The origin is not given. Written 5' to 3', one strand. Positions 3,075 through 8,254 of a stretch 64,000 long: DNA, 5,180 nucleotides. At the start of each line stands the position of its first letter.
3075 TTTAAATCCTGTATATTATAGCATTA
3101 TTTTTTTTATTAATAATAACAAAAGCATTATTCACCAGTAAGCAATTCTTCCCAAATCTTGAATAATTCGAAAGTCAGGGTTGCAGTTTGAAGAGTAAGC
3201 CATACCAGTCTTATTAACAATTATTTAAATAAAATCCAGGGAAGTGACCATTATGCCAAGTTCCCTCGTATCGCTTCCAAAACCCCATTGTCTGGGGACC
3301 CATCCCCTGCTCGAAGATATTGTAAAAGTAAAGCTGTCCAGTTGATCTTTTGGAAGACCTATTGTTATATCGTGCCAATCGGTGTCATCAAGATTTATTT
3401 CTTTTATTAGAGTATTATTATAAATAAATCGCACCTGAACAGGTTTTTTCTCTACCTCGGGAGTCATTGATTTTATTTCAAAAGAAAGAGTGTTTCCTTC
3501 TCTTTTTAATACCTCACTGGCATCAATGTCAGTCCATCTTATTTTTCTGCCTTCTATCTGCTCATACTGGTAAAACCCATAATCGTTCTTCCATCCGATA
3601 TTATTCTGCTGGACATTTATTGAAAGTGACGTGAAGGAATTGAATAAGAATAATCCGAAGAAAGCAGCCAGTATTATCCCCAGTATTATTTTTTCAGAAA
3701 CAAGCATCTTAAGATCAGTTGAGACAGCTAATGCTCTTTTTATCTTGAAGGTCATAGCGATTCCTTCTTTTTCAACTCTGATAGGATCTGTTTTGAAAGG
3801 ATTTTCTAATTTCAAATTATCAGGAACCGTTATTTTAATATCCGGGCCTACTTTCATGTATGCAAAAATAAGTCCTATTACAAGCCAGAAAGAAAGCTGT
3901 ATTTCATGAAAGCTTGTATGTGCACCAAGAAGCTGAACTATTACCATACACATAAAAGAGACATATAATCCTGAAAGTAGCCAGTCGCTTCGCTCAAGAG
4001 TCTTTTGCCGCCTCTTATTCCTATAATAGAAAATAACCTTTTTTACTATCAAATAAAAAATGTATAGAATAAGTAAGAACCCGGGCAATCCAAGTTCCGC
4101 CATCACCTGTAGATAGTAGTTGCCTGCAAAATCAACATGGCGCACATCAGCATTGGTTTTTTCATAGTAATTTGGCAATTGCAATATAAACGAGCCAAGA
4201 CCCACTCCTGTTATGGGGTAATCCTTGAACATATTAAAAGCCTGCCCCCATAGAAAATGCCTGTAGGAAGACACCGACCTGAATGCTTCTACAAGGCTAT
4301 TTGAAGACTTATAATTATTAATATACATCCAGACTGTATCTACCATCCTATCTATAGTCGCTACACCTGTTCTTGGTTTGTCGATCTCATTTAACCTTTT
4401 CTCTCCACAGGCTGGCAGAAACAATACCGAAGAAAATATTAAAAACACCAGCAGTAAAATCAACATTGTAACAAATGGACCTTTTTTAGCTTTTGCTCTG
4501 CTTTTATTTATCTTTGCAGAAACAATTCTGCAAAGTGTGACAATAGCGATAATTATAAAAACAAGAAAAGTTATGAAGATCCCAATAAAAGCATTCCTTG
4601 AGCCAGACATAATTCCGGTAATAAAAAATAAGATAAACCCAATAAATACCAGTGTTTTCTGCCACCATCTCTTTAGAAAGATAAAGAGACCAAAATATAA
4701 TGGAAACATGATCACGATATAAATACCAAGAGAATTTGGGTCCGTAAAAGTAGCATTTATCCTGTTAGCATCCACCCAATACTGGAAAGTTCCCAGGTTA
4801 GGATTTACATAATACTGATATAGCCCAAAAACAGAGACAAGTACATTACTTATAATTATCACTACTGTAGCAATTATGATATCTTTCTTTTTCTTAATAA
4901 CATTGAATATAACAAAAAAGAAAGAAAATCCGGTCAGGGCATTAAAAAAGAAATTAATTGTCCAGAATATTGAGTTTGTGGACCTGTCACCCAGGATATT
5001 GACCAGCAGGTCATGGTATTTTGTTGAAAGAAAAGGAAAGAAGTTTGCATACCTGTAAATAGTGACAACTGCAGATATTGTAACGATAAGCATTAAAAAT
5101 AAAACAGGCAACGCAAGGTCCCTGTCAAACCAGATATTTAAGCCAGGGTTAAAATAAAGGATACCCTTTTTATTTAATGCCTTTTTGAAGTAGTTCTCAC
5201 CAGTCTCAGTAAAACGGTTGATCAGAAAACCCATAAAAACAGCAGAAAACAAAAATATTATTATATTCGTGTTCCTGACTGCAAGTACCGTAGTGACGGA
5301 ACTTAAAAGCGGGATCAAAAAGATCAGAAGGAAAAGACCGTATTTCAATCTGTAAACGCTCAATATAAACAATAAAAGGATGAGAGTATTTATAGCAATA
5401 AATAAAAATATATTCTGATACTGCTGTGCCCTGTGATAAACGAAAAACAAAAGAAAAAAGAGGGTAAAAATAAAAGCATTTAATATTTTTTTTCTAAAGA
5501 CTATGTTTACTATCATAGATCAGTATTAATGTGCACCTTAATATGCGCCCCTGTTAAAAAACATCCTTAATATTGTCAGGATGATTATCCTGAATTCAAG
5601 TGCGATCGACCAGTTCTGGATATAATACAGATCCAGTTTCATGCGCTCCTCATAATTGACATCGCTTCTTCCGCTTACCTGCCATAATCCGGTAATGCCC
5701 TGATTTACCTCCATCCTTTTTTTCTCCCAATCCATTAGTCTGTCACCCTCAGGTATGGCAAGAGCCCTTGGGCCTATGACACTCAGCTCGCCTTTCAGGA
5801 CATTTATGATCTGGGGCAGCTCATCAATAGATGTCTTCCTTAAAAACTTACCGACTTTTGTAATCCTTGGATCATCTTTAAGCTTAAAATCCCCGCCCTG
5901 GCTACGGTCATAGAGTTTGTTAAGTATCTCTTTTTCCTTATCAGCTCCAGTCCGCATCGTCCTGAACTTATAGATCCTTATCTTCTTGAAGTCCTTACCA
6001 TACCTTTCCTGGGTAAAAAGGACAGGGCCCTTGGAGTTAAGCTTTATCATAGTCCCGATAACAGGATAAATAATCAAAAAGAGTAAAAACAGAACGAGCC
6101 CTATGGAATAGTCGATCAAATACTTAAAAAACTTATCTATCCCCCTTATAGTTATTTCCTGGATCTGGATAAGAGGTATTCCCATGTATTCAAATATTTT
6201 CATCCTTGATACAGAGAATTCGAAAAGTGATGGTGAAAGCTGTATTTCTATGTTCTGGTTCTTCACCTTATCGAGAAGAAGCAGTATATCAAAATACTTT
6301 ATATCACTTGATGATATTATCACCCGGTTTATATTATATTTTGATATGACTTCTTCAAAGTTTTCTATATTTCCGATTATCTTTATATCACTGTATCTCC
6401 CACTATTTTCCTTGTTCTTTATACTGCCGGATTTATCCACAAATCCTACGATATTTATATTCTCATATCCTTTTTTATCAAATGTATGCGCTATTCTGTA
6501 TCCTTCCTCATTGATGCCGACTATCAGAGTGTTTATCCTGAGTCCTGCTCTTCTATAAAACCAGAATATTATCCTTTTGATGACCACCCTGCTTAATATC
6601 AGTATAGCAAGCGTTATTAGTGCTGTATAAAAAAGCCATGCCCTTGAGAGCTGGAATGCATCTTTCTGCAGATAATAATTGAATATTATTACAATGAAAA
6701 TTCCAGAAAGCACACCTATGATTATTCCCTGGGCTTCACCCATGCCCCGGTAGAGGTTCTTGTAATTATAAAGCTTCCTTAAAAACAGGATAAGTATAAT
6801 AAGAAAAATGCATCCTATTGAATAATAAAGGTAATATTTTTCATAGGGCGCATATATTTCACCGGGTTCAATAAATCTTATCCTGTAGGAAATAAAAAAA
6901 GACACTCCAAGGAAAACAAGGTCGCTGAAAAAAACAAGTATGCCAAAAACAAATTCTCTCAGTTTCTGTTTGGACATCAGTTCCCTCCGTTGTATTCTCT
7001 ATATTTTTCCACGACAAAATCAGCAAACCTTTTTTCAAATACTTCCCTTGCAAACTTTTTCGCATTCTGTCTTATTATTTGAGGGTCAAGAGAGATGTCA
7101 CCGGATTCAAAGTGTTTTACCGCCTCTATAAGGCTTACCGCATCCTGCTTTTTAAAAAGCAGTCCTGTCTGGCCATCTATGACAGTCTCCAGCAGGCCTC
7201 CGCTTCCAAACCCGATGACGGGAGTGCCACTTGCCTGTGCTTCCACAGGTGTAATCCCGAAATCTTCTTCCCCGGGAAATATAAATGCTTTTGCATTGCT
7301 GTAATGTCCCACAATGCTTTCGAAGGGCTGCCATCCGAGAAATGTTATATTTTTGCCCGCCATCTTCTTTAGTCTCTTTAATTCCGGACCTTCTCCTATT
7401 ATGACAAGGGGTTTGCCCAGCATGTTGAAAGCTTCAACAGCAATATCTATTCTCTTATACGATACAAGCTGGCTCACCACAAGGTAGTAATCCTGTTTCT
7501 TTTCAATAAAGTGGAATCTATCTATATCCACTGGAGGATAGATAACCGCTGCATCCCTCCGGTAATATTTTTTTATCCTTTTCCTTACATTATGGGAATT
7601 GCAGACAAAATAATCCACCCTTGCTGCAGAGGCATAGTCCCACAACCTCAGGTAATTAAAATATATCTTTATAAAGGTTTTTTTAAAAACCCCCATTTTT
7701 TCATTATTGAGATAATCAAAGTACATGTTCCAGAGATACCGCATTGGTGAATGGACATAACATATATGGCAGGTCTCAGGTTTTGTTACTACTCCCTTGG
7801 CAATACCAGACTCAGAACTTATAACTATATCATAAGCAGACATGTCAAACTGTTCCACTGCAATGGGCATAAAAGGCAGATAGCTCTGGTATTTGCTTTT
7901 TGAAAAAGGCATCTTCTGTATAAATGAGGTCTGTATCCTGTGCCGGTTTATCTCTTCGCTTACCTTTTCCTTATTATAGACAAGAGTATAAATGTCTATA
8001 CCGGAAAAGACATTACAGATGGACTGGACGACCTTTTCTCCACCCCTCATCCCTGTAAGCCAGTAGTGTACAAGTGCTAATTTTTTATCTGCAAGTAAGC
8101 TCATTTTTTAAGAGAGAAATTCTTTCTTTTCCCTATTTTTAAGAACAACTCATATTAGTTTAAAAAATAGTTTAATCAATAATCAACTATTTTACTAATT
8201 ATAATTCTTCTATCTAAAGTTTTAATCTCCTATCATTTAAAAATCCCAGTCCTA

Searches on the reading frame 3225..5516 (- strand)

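Call 22: search_protein_families(library=ncbifam, proteins=[window:3225-5516:-])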
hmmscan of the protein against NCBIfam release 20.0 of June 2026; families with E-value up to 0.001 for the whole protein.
window:3225-5516:- (763 aa): 3 families
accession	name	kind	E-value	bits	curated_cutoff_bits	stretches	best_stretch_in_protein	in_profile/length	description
TIGR00947.1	2A73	equivalog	1.6e-11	43.9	366.4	2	199-331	105-242/425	IctB family putative bicarbonate transporter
TIGR03097.1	PEP_O_lig_1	hypoth_equivalog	5.2e-06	25.6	188.1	2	199-320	111-227/408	putative O-glycosylation ligase, exosortase A system-associated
TIGR04370.1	glyco_rpt_poly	subfamily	0.00023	20.3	40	1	160-363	25-235/396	oligosaccharide repeat unit polymerase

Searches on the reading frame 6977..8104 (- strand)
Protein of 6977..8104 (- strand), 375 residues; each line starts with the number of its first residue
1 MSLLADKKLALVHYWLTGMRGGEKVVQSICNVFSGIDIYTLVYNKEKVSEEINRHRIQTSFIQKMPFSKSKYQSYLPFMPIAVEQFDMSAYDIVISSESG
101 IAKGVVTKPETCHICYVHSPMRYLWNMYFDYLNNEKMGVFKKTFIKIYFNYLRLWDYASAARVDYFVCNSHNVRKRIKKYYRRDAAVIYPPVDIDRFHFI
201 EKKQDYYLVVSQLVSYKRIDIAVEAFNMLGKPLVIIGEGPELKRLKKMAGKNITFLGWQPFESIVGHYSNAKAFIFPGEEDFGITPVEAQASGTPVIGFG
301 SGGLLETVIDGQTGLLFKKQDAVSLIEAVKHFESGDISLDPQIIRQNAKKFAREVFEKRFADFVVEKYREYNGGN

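Call 22: search_protein_families(library=ncbifam, proteins=[window:6977-8104:-])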
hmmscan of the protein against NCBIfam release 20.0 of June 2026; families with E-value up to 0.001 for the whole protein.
window:6977-8104:- (375 aa): 19 families
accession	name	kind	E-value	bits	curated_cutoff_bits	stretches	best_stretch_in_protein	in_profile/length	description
TIGR03449.1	mycothiol_MshA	equivalog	5.2e-14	51.9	462.5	1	251-370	284-402/406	D-inositol-3-phosphate glycosyltransferase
TIGR03999.1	thiol_BshA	equivalog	9.8e-13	47.8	273.7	1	198-370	193-368/375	N-acetyl-alpha-D-glucosaminyl L-malate synthase BshA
NF053787.1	GlcN_PG_synth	equivalog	9.6e-11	41.1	480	1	210-348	203-339/361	N-acetylglucosaminyl phosphatidylglycerol synthase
NF038255.1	exopoly_VpsD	equivalog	1.2e-10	40.9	300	1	149-322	143-336/381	VpsD family glycosyltransferase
TIGR03088.1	stp2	hypoth_equivalog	1.4e-10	40.7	409.05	1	232-369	231-367/374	TIGR03088 family PEP-CTERM/XrtA system glycosyltransferase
TIGR04047.1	MSMEG_0565_glyc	hypoth_equivalog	1.8e-08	33.9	259.85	0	249-354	256-357/373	MSMEG_0565 family glycosyltransferase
NF041876.1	EPS_EpsE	equivalog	3e-08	33.3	400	1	249-334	274-360/389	exopolysaccharide biosynthesis GT4 family glycosyltransferase EpsE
TIGR04063.1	stp3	hypoth_equivalog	4.1e-08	32.5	442.05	1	216-354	225-377/397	TIGR04063 family PEP-CTERM/XrtA system glycosyltransferase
NF001901.0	PRK00654.1-5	equivalog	1.6e-07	30.2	649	1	196-330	308-451/502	glycogen synthase GlgA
TIGR02149.1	glgA_Coryne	subfamily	1.8e-07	30.7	302.4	1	262-322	275-336/391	glycogen synthase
NF007396.0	PRK09922.1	equivalog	2.8e-07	29.7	385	1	183-367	158-358/361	lipopolysaccharide 1,6-galactosyltransferase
TIGR02095.1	glgA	subfamily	5.5e-07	28.6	328.45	1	205-330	295-436/477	glycogen/starch synthase, ADP-glucose type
NF047684.1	TeichurnBiosyTuaC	equivalog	9.2e-07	28.1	550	1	204-370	219-388/391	teichuronic acid biosynthesis protein TuaC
NF049988.1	MGlcDAGSynMgs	equivalog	1.3e-06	28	400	1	208-370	217-386/398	alpha-monoglucosyldiacylglycerol synthase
TIGR04157.1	glyco_rSAM_CFB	subfamily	4.9e-06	25.8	400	1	200-361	223-394/406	TIGR04157 family glycosyltransferase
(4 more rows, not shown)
